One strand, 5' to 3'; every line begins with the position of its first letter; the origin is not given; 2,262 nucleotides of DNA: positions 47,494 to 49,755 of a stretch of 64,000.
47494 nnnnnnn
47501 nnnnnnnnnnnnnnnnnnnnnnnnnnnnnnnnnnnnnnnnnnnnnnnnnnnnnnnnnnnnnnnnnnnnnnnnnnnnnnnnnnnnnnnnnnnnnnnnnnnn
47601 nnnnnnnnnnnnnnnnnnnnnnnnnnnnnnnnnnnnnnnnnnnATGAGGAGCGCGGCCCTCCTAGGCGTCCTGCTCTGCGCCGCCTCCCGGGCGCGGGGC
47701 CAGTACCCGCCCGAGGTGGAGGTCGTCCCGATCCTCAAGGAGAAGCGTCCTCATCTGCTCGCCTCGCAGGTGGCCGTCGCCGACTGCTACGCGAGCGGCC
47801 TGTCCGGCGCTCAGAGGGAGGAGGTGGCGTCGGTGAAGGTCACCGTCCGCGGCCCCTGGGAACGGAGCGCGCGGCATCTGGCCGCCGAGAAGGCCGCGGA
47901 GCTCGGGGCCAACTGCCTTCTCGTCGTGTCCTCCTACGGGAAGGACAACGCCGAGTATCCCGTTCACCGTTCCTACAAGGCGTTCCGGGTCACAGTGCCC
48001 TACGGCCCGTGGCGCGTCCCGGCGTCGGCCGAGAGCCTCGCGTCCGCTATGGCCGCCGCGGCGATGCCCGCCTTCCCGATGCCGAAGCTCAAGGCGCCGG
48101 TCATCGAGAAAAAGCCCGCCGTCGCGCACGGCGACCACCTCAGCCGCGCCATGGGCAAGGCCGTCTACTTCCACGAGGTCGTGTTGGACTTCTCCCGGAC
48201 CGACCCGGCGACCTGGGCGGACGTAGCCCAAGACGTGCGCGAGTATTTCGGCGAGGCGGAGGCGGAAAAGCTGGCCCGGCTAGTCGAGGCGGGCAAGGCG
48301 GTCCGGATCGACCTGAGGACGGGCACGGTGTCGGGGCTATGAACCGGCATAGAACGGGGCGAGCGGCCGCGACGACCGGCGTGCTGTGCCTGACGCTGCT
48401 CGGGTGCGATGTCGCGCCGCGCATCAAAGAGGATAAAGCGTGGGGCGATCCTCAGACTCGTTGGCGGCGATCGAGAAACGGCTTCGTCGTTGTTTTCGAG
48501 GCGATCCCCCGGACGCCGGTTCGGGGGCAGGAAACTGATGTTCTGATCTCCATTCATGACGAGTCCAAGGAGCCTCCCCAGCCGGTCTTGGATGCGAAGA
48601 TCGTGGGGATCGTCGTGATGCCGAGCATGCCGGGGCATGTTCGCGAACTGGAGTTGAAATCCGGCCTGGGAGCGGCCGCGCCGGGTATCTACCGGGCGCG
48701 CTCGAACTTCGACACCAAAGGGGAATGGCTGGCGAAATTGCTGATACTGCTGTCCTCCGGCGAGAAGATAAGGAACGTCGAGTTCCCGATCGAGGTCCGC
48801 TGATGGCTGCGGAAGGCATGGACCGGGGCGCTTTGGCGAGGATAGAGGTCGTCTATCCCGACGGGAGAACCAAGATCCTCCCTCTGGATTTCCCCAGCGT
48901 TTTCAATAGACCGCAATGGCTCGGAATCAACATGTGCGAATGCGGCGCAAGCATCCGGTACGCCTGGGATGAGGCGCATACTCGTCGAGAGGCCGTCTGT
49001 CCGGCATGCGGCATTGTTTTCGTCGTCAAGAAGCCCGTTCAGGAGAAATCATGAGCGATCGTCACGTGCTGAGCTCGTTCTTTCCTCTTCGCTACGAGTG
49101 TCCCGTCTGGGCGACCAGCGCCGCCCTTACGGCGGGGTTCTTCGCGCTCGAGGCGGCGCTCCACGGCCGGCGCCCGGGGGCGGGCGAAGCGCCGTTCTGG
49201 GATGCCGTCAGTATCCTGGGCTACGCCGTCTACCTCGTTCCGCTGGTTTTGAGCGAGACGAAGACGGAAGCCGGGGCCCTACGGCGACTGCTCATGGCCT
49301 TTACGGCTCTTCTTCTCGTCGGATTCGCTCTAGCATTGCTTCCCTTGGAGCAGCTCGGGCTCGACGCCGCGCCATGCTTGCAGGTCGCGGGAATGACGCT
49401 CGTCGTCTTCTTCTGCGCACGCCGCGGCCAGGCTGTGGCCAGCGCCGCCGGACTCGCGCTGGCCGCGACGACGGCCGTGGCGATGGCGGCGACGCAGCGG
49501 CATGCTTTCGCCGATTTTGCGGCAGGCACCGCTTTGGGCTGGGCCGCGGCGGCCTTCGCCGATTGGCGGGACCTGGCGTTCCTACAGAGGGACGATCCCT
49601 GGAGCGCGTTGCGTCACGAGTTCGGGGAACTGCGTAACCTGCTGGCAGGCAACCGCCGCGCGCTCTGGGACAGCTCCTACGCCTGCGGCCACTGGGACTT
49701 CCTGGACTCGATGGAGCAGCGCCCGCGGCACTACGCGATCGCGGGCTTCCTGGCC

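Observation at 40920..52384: Twelve-gene translationally coupled metal-efflux supraoperon with six uncharacterised ORFs between an HME-RND pump and a P1B-ATPase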

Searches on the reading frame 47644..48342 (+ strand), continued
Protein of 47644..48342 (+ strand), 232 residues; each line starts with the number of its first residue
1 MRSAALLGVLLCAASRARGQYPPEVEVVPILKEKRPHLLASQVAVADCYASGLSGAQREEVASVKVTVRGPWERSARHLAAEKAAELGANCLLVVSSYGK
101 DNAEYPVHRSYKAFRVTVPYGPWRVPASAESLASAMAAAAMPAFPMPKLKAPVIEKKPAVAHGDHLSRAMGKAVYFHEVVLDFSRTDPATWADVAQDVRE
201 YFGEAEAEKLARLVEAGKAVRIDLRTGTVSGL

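Call 60: search_protein_families(library=ncbifam, proteins=[L017:5765-8905:+, L017:11535-12017:+, L009:4483-5781:+, L009:5791-8937:+], max_evalue=0.00001)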
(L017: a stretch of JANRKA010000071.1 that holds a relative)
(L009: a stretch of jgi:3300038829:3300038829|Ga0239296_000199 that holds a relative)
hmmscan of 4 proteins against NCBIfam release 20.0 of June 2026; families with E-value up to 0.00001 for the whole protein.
L017:5765-8905:+ (1046 aa): 11 families
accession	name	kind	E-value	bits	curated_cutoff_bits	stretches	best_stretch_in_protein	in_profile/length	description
TIGR00914.1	2A0601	subfamily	0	1191.7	701.45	1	1-1037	1-1037/1051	CusA/CzcA family heavy metal efflux RND transporter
NF033617.1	RND_permease_2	subfamily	2e-146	489.5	1250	1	17-1037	12-1009/1009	multidrug efflux RND transporter permease subunit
NF000282.2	RND_permease_1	subfamily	1e-119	401.1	1250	1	19-1036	14-1028/1029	multidrug efflux RND transporter permease subunit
TIGR00915.1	2A0602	subfamily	2.5e-103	346.8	940.35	1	20-1040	16-1033/1050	efflux RND transporter permease subunit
NF007905.0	PRK10614.1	equivalog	5.6e-99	332.2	1774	1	15-1038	13-1011/1025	multidrug efflux RND transporter permease subunit MdtC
NF007798.0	PRK10503.1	equivalog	3.2e-80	270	1584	1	18-1038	25-1025/1040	MdtB/MuxB family multidrug efflux RND transporter permease subunit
NF007133.0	PRK09579.1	equivalog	3.5e-74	250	1763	1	18-1043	16-1010/1017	multidrug efflux RND transporter permease subunit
NF007842.1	PRK10555.1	equivalog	3.6e-74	250.2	1854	1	18-1038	14-1029/1036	multidrug efflux RND transporter permease AcrD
NF007131.0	PRK09577.1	equivalog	1.2e-72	245.1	1768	1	18-1040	14-1027/1045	multidrug efflux RND transporter permease subunit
NF000037.1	RND_perm_OqxB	exception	8.4e-54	182.8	2200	2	18-514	16-506/1050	multidrug efflux RND transporter permease subunit OqxB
NF011706.2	PRK15127.1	equivalog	6.6e-51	173.3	2150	1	19-1039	15-1033/1049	multidrug efflux RND transporter permease subunit AcrB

L017:11535-12017:+ (160 aa): 0 families

L009:4483-5781:+ (432 aa): 0 families

L009:5791-8937:+ (1048 aa): 12 families
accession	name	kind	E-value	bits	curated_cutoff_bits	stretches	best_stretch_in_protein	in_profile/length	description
TIGR00914.1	2A0601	subfamily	0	1052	701.45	1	3-1044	4-1042/1051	CusA/CzcA family heavy metal efflux RND transporter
NF033617.1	RND_permease_2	subfamily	2.7e-139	465.9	1250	1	18-1037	14-1007/1009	multidrug efflux RND transporter permease subunit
NF000282.2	RND_permease_1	subfamily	3e-104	349.9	1250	1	23-1037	19-1027/1029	multidrug efflux RND transporter permease subunit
TIGR00915.1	2A0602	subfamily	8.8e-85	285.4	940.35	1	24-1037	21-1028/1050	efflux RND transporter permease subunit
NF007905.0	PRK10614.1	equivalog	2.8e-78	263.7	1774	1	20-1042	19-1013/1025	multidrug efflux RND transporter permease subunit MdtC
NF007798.0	PRK10503.1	equivalog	8.7e-69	232.2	1584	1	15-1035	24-1020/1040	MdtB/MuxB family multidrug efflux RND transporter permease subunit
NF007842.1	PRK10555.1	equivalog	2.2e-63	214.5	1854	1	22-1037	19-1026/1036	multidrug efflux RND transporter permease AcrD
NF007133.0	PRK09579.1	equivalog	1.2e-62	211.9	1763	1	25-1040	24-1005/1017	multidrug efflux RND transporter permease subunit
NF007131.0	PRK09577.1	equivalog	2.4e-52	177.8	1768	1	16-1038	15-1023/1045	multidrug efflux RND transporter permease subunit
NF000037.1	RND_perm_OqxB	exception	1.7e-47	161.9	2200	2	23-506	22-501/1050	multidrug efflux RND transporter permease subunit OqxB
NF011706.2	PRK15127.1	equivalog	7.4e-46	156.5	2150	2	25-522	22-516/1049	multidrug efflux RND transporter permease subunit AcrB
TIGR00921.1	2A067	subfamily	1.5e-09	36.5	351.9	1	875-1045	187-354/733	hydrophobe/amphiphile efflux-3 (HAE3) family transporter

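Call 74: search_protein_families(library=pfam, proteins=[L017:5410-5754:+, L011:4175-4432:+], max_evalue=10)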
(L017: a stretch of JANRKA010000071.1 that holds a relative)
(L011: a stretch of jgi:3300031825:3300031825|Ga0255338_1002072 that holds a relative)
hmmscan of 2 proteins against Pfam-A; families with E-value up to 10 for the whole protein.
L017:5410-5754:+ (114 aa): 0 families

L011:4175-4432:+ (85 aa): 0 families

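Call 79: find_encoding_contigs(protein=P0078, flank=10000, max_places=2)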
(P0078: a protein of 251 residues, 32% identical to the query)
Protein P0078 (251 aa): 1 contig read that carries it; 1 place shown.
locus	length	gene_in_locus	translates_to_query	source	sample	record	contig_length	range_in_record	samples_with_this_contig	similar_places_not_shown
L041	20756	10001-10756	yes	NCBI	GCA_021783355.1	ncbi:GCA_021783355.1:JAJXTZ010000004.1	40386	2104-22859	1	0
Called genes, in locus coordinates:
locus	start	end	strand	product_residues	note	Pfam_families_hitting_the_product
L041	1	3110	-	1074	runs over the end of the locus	PF07676:PD40 (faint), PF26549:Tricorn_N, PF26550:Tricorn_2nd, PF14684:Tricorn_C1, PF14685:PDZ_Tricorn, PF03572:Peptidase_S41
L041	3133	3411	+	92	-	-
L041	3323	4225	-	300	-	PF00072:Response_reg, PF13279:4HBT_2, PF03061:4HBT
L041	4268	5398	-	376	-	PF13506:Glyco_transf_21, PF00535:Glycos_transf_2 (weak), PF13641:Glyco_tranf_2_3, PF13632:Glyco_trans_2_3 (weak)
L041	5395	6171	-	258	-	PF03781:FGE-sulfatase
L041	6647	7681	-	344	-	PF25087:GMPPB_C (weak), PF25084:LbH_EIF2B (faint), PF25087:GMPPB_C, PF00132:Hexapep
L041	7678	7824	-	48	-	-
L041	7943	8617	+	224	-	PF00072:Response_reg, PF00486:Trans_reg_C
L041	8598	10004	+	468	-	PF00672:HAMP, PF00512:HisKA, PF13581:HATPase_c_2 (weak), PF02518:HATPase_c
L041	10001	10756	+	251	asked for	-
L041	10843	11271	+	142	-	PF09900:DUF2127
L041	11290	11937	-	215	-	-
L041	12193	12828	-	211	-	-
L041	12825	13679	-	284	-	PF03988:DUF347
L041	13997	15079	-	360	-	-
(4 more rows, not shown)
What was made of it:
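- A distant g07/8-like gene overlaps the stop of a two-component sensor kinase gene (call 79).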

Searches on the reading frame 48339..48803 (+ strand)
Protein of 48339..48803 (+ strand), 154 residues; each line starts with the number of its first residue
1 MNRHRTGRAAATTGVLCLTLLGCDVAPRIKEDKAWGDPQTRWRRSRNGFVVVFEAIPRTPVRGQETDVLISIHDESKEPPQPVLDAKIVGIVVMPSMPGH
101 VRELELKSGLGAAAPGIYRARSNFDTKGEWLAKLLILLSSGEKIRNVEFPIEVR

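Call 6: search_protein_families(library=pfam, proteins=[window:48339-48803:+], max_evalue=0.1)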
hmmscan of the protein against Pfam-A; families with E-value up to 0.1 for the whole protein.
window:48339-48803:+ (154 aa): 2 families
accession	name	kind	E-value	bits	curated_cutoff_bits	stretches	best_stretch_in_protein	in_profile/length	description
PF13115.11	YtkA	-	0.00036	21.6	25.9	1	70-130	24-80/85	YtkA-like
PF05751.16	FixH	-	0.017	15.6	23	1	64-134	71-134/150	FixH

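Call 7: search_protein_families(library=ncbifam, proteins=[window:48339-48803:+], max_evalue=0.1)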
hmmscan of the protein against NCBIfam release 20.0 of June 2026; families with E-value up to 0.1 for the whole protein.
window:48339-48803:+ (154 aa): 0 families

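Call 74: search_protein_families(library=pfam, proteins=[window:48339-48803:+], max_evalue=10)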
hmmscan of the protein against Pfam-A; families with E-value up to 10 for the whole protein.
window:48339-48803:+ (154 aa): 2 families
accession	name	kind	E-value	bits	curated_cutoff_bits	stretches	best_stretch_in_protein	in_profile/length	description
PF13115.11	YtkA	-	0.00036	21.6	25.9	1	70-130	24-80/85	YtkA-like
PF05751.16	FixH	-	0.017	15.6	23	1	64-134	71-134/150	FixH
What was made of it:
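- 48339..48803 (+): g09: YtkA-like lipoprotein with an LLGC lipobox and an MPSMPGH motif. PF13115 E 3.6e-4 in the window protein (calls 6, 74).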

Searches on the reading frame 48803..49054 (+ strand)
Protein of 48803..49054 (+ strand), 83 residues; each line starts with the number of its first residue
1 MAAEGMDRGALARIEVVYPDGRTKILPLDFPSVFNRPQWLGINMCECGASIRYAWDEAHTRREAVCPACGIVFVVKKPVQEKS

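Call 6: search_protein_families(library=pfam, proteins=[window:48803-49054:+], max_evalue=0.1)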
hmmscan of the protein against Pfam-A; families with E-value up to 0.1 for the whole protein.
window:48803-49054:+ (83 aa): 3 families
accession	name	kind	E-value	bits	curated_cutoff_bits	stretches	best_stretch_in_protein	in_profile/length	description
PF14803.11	Zn_ribbon_Nudix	-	0.013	15.9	25.6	1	46-73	5-32/34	Nudix N-terminal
PF14570.12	zf-RING_4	-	0.015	15.5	27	1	44-69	17-43/48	RING/Ubox like zinc-binding domain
PF24458.1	DUF7573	-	0.051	14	30.2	1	46-69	16-36/39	Domain of unknown function (DUF7573)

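Call 7: search_protein_families(library=ncbifam, proteins=[window:48803-49054:+], max_evalue=0.1)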
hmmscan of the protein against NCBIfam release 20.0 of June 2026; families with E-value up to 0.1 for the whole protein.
window:48803-49054:+ (83 aa): 0 families

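Call 74: search_protein_families(library=pfam, proteins=[window:48803-49054:+], max_evalue=10)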
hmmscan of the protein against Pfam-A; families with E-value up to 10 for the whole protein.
window:48803-49054:+ (83 aa): 4 families
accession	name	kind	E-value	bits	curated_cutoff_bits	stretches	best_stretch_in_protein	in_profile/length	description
PF14803.11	Zn_ribbon_Nudix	-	0.013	15.9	25.6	1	46-73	5-32/34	Nudix N-terminal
PF14570.12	zf-RING_4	-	0.015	15.5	27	1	44-69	17-43/48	RING/Ubox like zinc-binding domain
PF24458.1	DUF7573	-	0.051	14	30.2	1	46-69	16-36/39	Domain of unknown function (DUF7573)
PF21276.3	ZNF512_C2HC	-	0.11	12.6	27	1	58-73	8-23/38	Zinc finger protein 512, C2HC zinc finger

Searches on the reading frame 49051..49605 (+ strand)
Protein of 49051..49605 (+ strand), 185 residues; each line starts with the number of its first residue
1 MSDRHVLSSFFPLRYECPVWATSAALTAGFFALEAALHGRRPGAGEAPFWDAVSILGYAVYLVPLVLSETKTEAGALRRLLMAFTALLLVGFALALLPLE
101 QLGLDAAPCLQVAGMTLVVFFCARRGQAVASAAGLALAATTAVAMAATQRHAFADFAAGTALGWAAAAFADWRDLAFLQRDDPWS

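Call 65: search_solved_structures(query=A5, max_evalue=10, show_alignments=3)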
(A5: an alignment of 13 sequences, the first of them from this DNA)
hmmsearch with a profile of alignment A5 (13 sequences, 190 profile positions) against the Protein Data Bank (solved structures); distinct sequences matched with E-value up to 10: 3.
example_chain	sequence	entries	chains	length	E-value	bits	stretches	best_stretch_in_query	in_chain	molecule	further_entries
7lby_A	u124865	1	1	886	0.074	16.3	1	20-75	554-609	Cellulose synthase catalytic subunit [UDP-forming]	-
9b8v_E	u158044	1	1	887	0.074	16.3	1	20-75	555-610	Cellulose synthase catalytic subunit [UDP-forming]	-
9fmv_A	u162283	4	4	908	0.078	16.2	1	20-75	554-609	Cellulose synthase catalytic subunit [UDP-forming]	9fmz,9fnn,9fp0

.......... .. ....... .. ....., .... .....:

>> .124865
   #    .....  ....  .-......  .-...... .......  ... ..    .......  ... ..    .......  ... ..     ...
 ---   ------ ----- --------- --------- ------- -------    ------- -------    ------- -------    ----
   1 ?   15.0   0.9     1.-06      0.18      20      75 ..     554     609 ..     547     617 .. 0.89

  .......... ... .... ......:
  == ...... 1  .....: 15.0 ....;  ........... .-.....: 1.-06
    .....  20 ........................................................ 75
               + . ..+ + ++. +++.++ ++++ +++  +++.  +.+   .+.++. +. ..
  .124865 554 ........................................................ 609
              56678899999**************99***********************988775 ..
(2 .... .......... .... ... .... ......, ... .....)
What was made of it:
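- Tried and rejected: Profile search of the g11 membrane domain against PDB sequences gave only a chance-level cellulose synthase hit (call 65).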

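Call 66: search_protein_families(library=pfam, alignment_id=A5, max_evalue=10)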
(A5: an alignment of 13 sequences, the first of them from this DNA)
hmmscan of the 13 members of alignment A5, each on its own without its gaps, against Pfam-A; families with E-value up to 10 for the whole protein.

A. member 1, seq(185 aa): 1 family
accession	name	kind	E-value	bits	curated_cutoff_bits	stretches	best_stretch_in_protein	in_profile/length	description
PF01569.27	PAP2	-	0.034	14.3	27.2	1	112-169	60-120/130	PAP2 superfamily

B. families by the number of members that match (of 13 scanned): 14 families
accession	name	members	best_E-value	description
PF01569.27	PAP2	12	0.0006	PAP2 superfamily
PF14378.12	PAP2_3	7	0.0068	PAP2 superfamily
PF06496.16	DUF1097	1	0.0095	Protein of unknown function (DUF1097)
PF02537.21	CRCB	1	0.03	CrcB-like protein, Camphor Resistance (CrcB)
PF12670.12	DUF3792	1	0.03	Protein of unknown function (DUF3792)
PF18404.7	Glyco_transf_24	1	0.039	Glucosyltransferase 24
PF01405.22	PsbT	1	0.18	Photosystem II reaction centre T protein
PF01757.29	Acyl_transf_3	1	0.19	Acyltransferase domain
PF10060.15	DUF2298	1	0.64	Uncharacterized membrane protein (DUF2298)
PF10947.13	DUF2628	1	1.9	Protein of unknown function (DUF2628)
PF19931.4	DUF6394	1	2.2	Family of unknown function (DUF6394)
PF11992.13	TgpA_N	1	2.3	TgpA N-terminal domain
PF20988.2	SidF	1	2.7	Phosphoinositide phosphatase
PF19609.4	DUF6114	1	4.4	Family of unknown function (DUF6114)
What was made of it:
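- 49051..50223 (+): g11: a six-helix membrane domain, divergent PAP2-like, fused to a cytoplasmic class I SAM methyltransferase that is NodS-like. The membrane domain gives sub-threshold PAP2 hits in 12 of 13 family members (call 66).
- On PAP2 superfamily - g11 N-terminal domain: PF01569 is hit in 12 of 13 members, always below cut-off (best E 6e-4, call 66).
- Twelve of 13 members give weak PAP2 hits (call 66).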
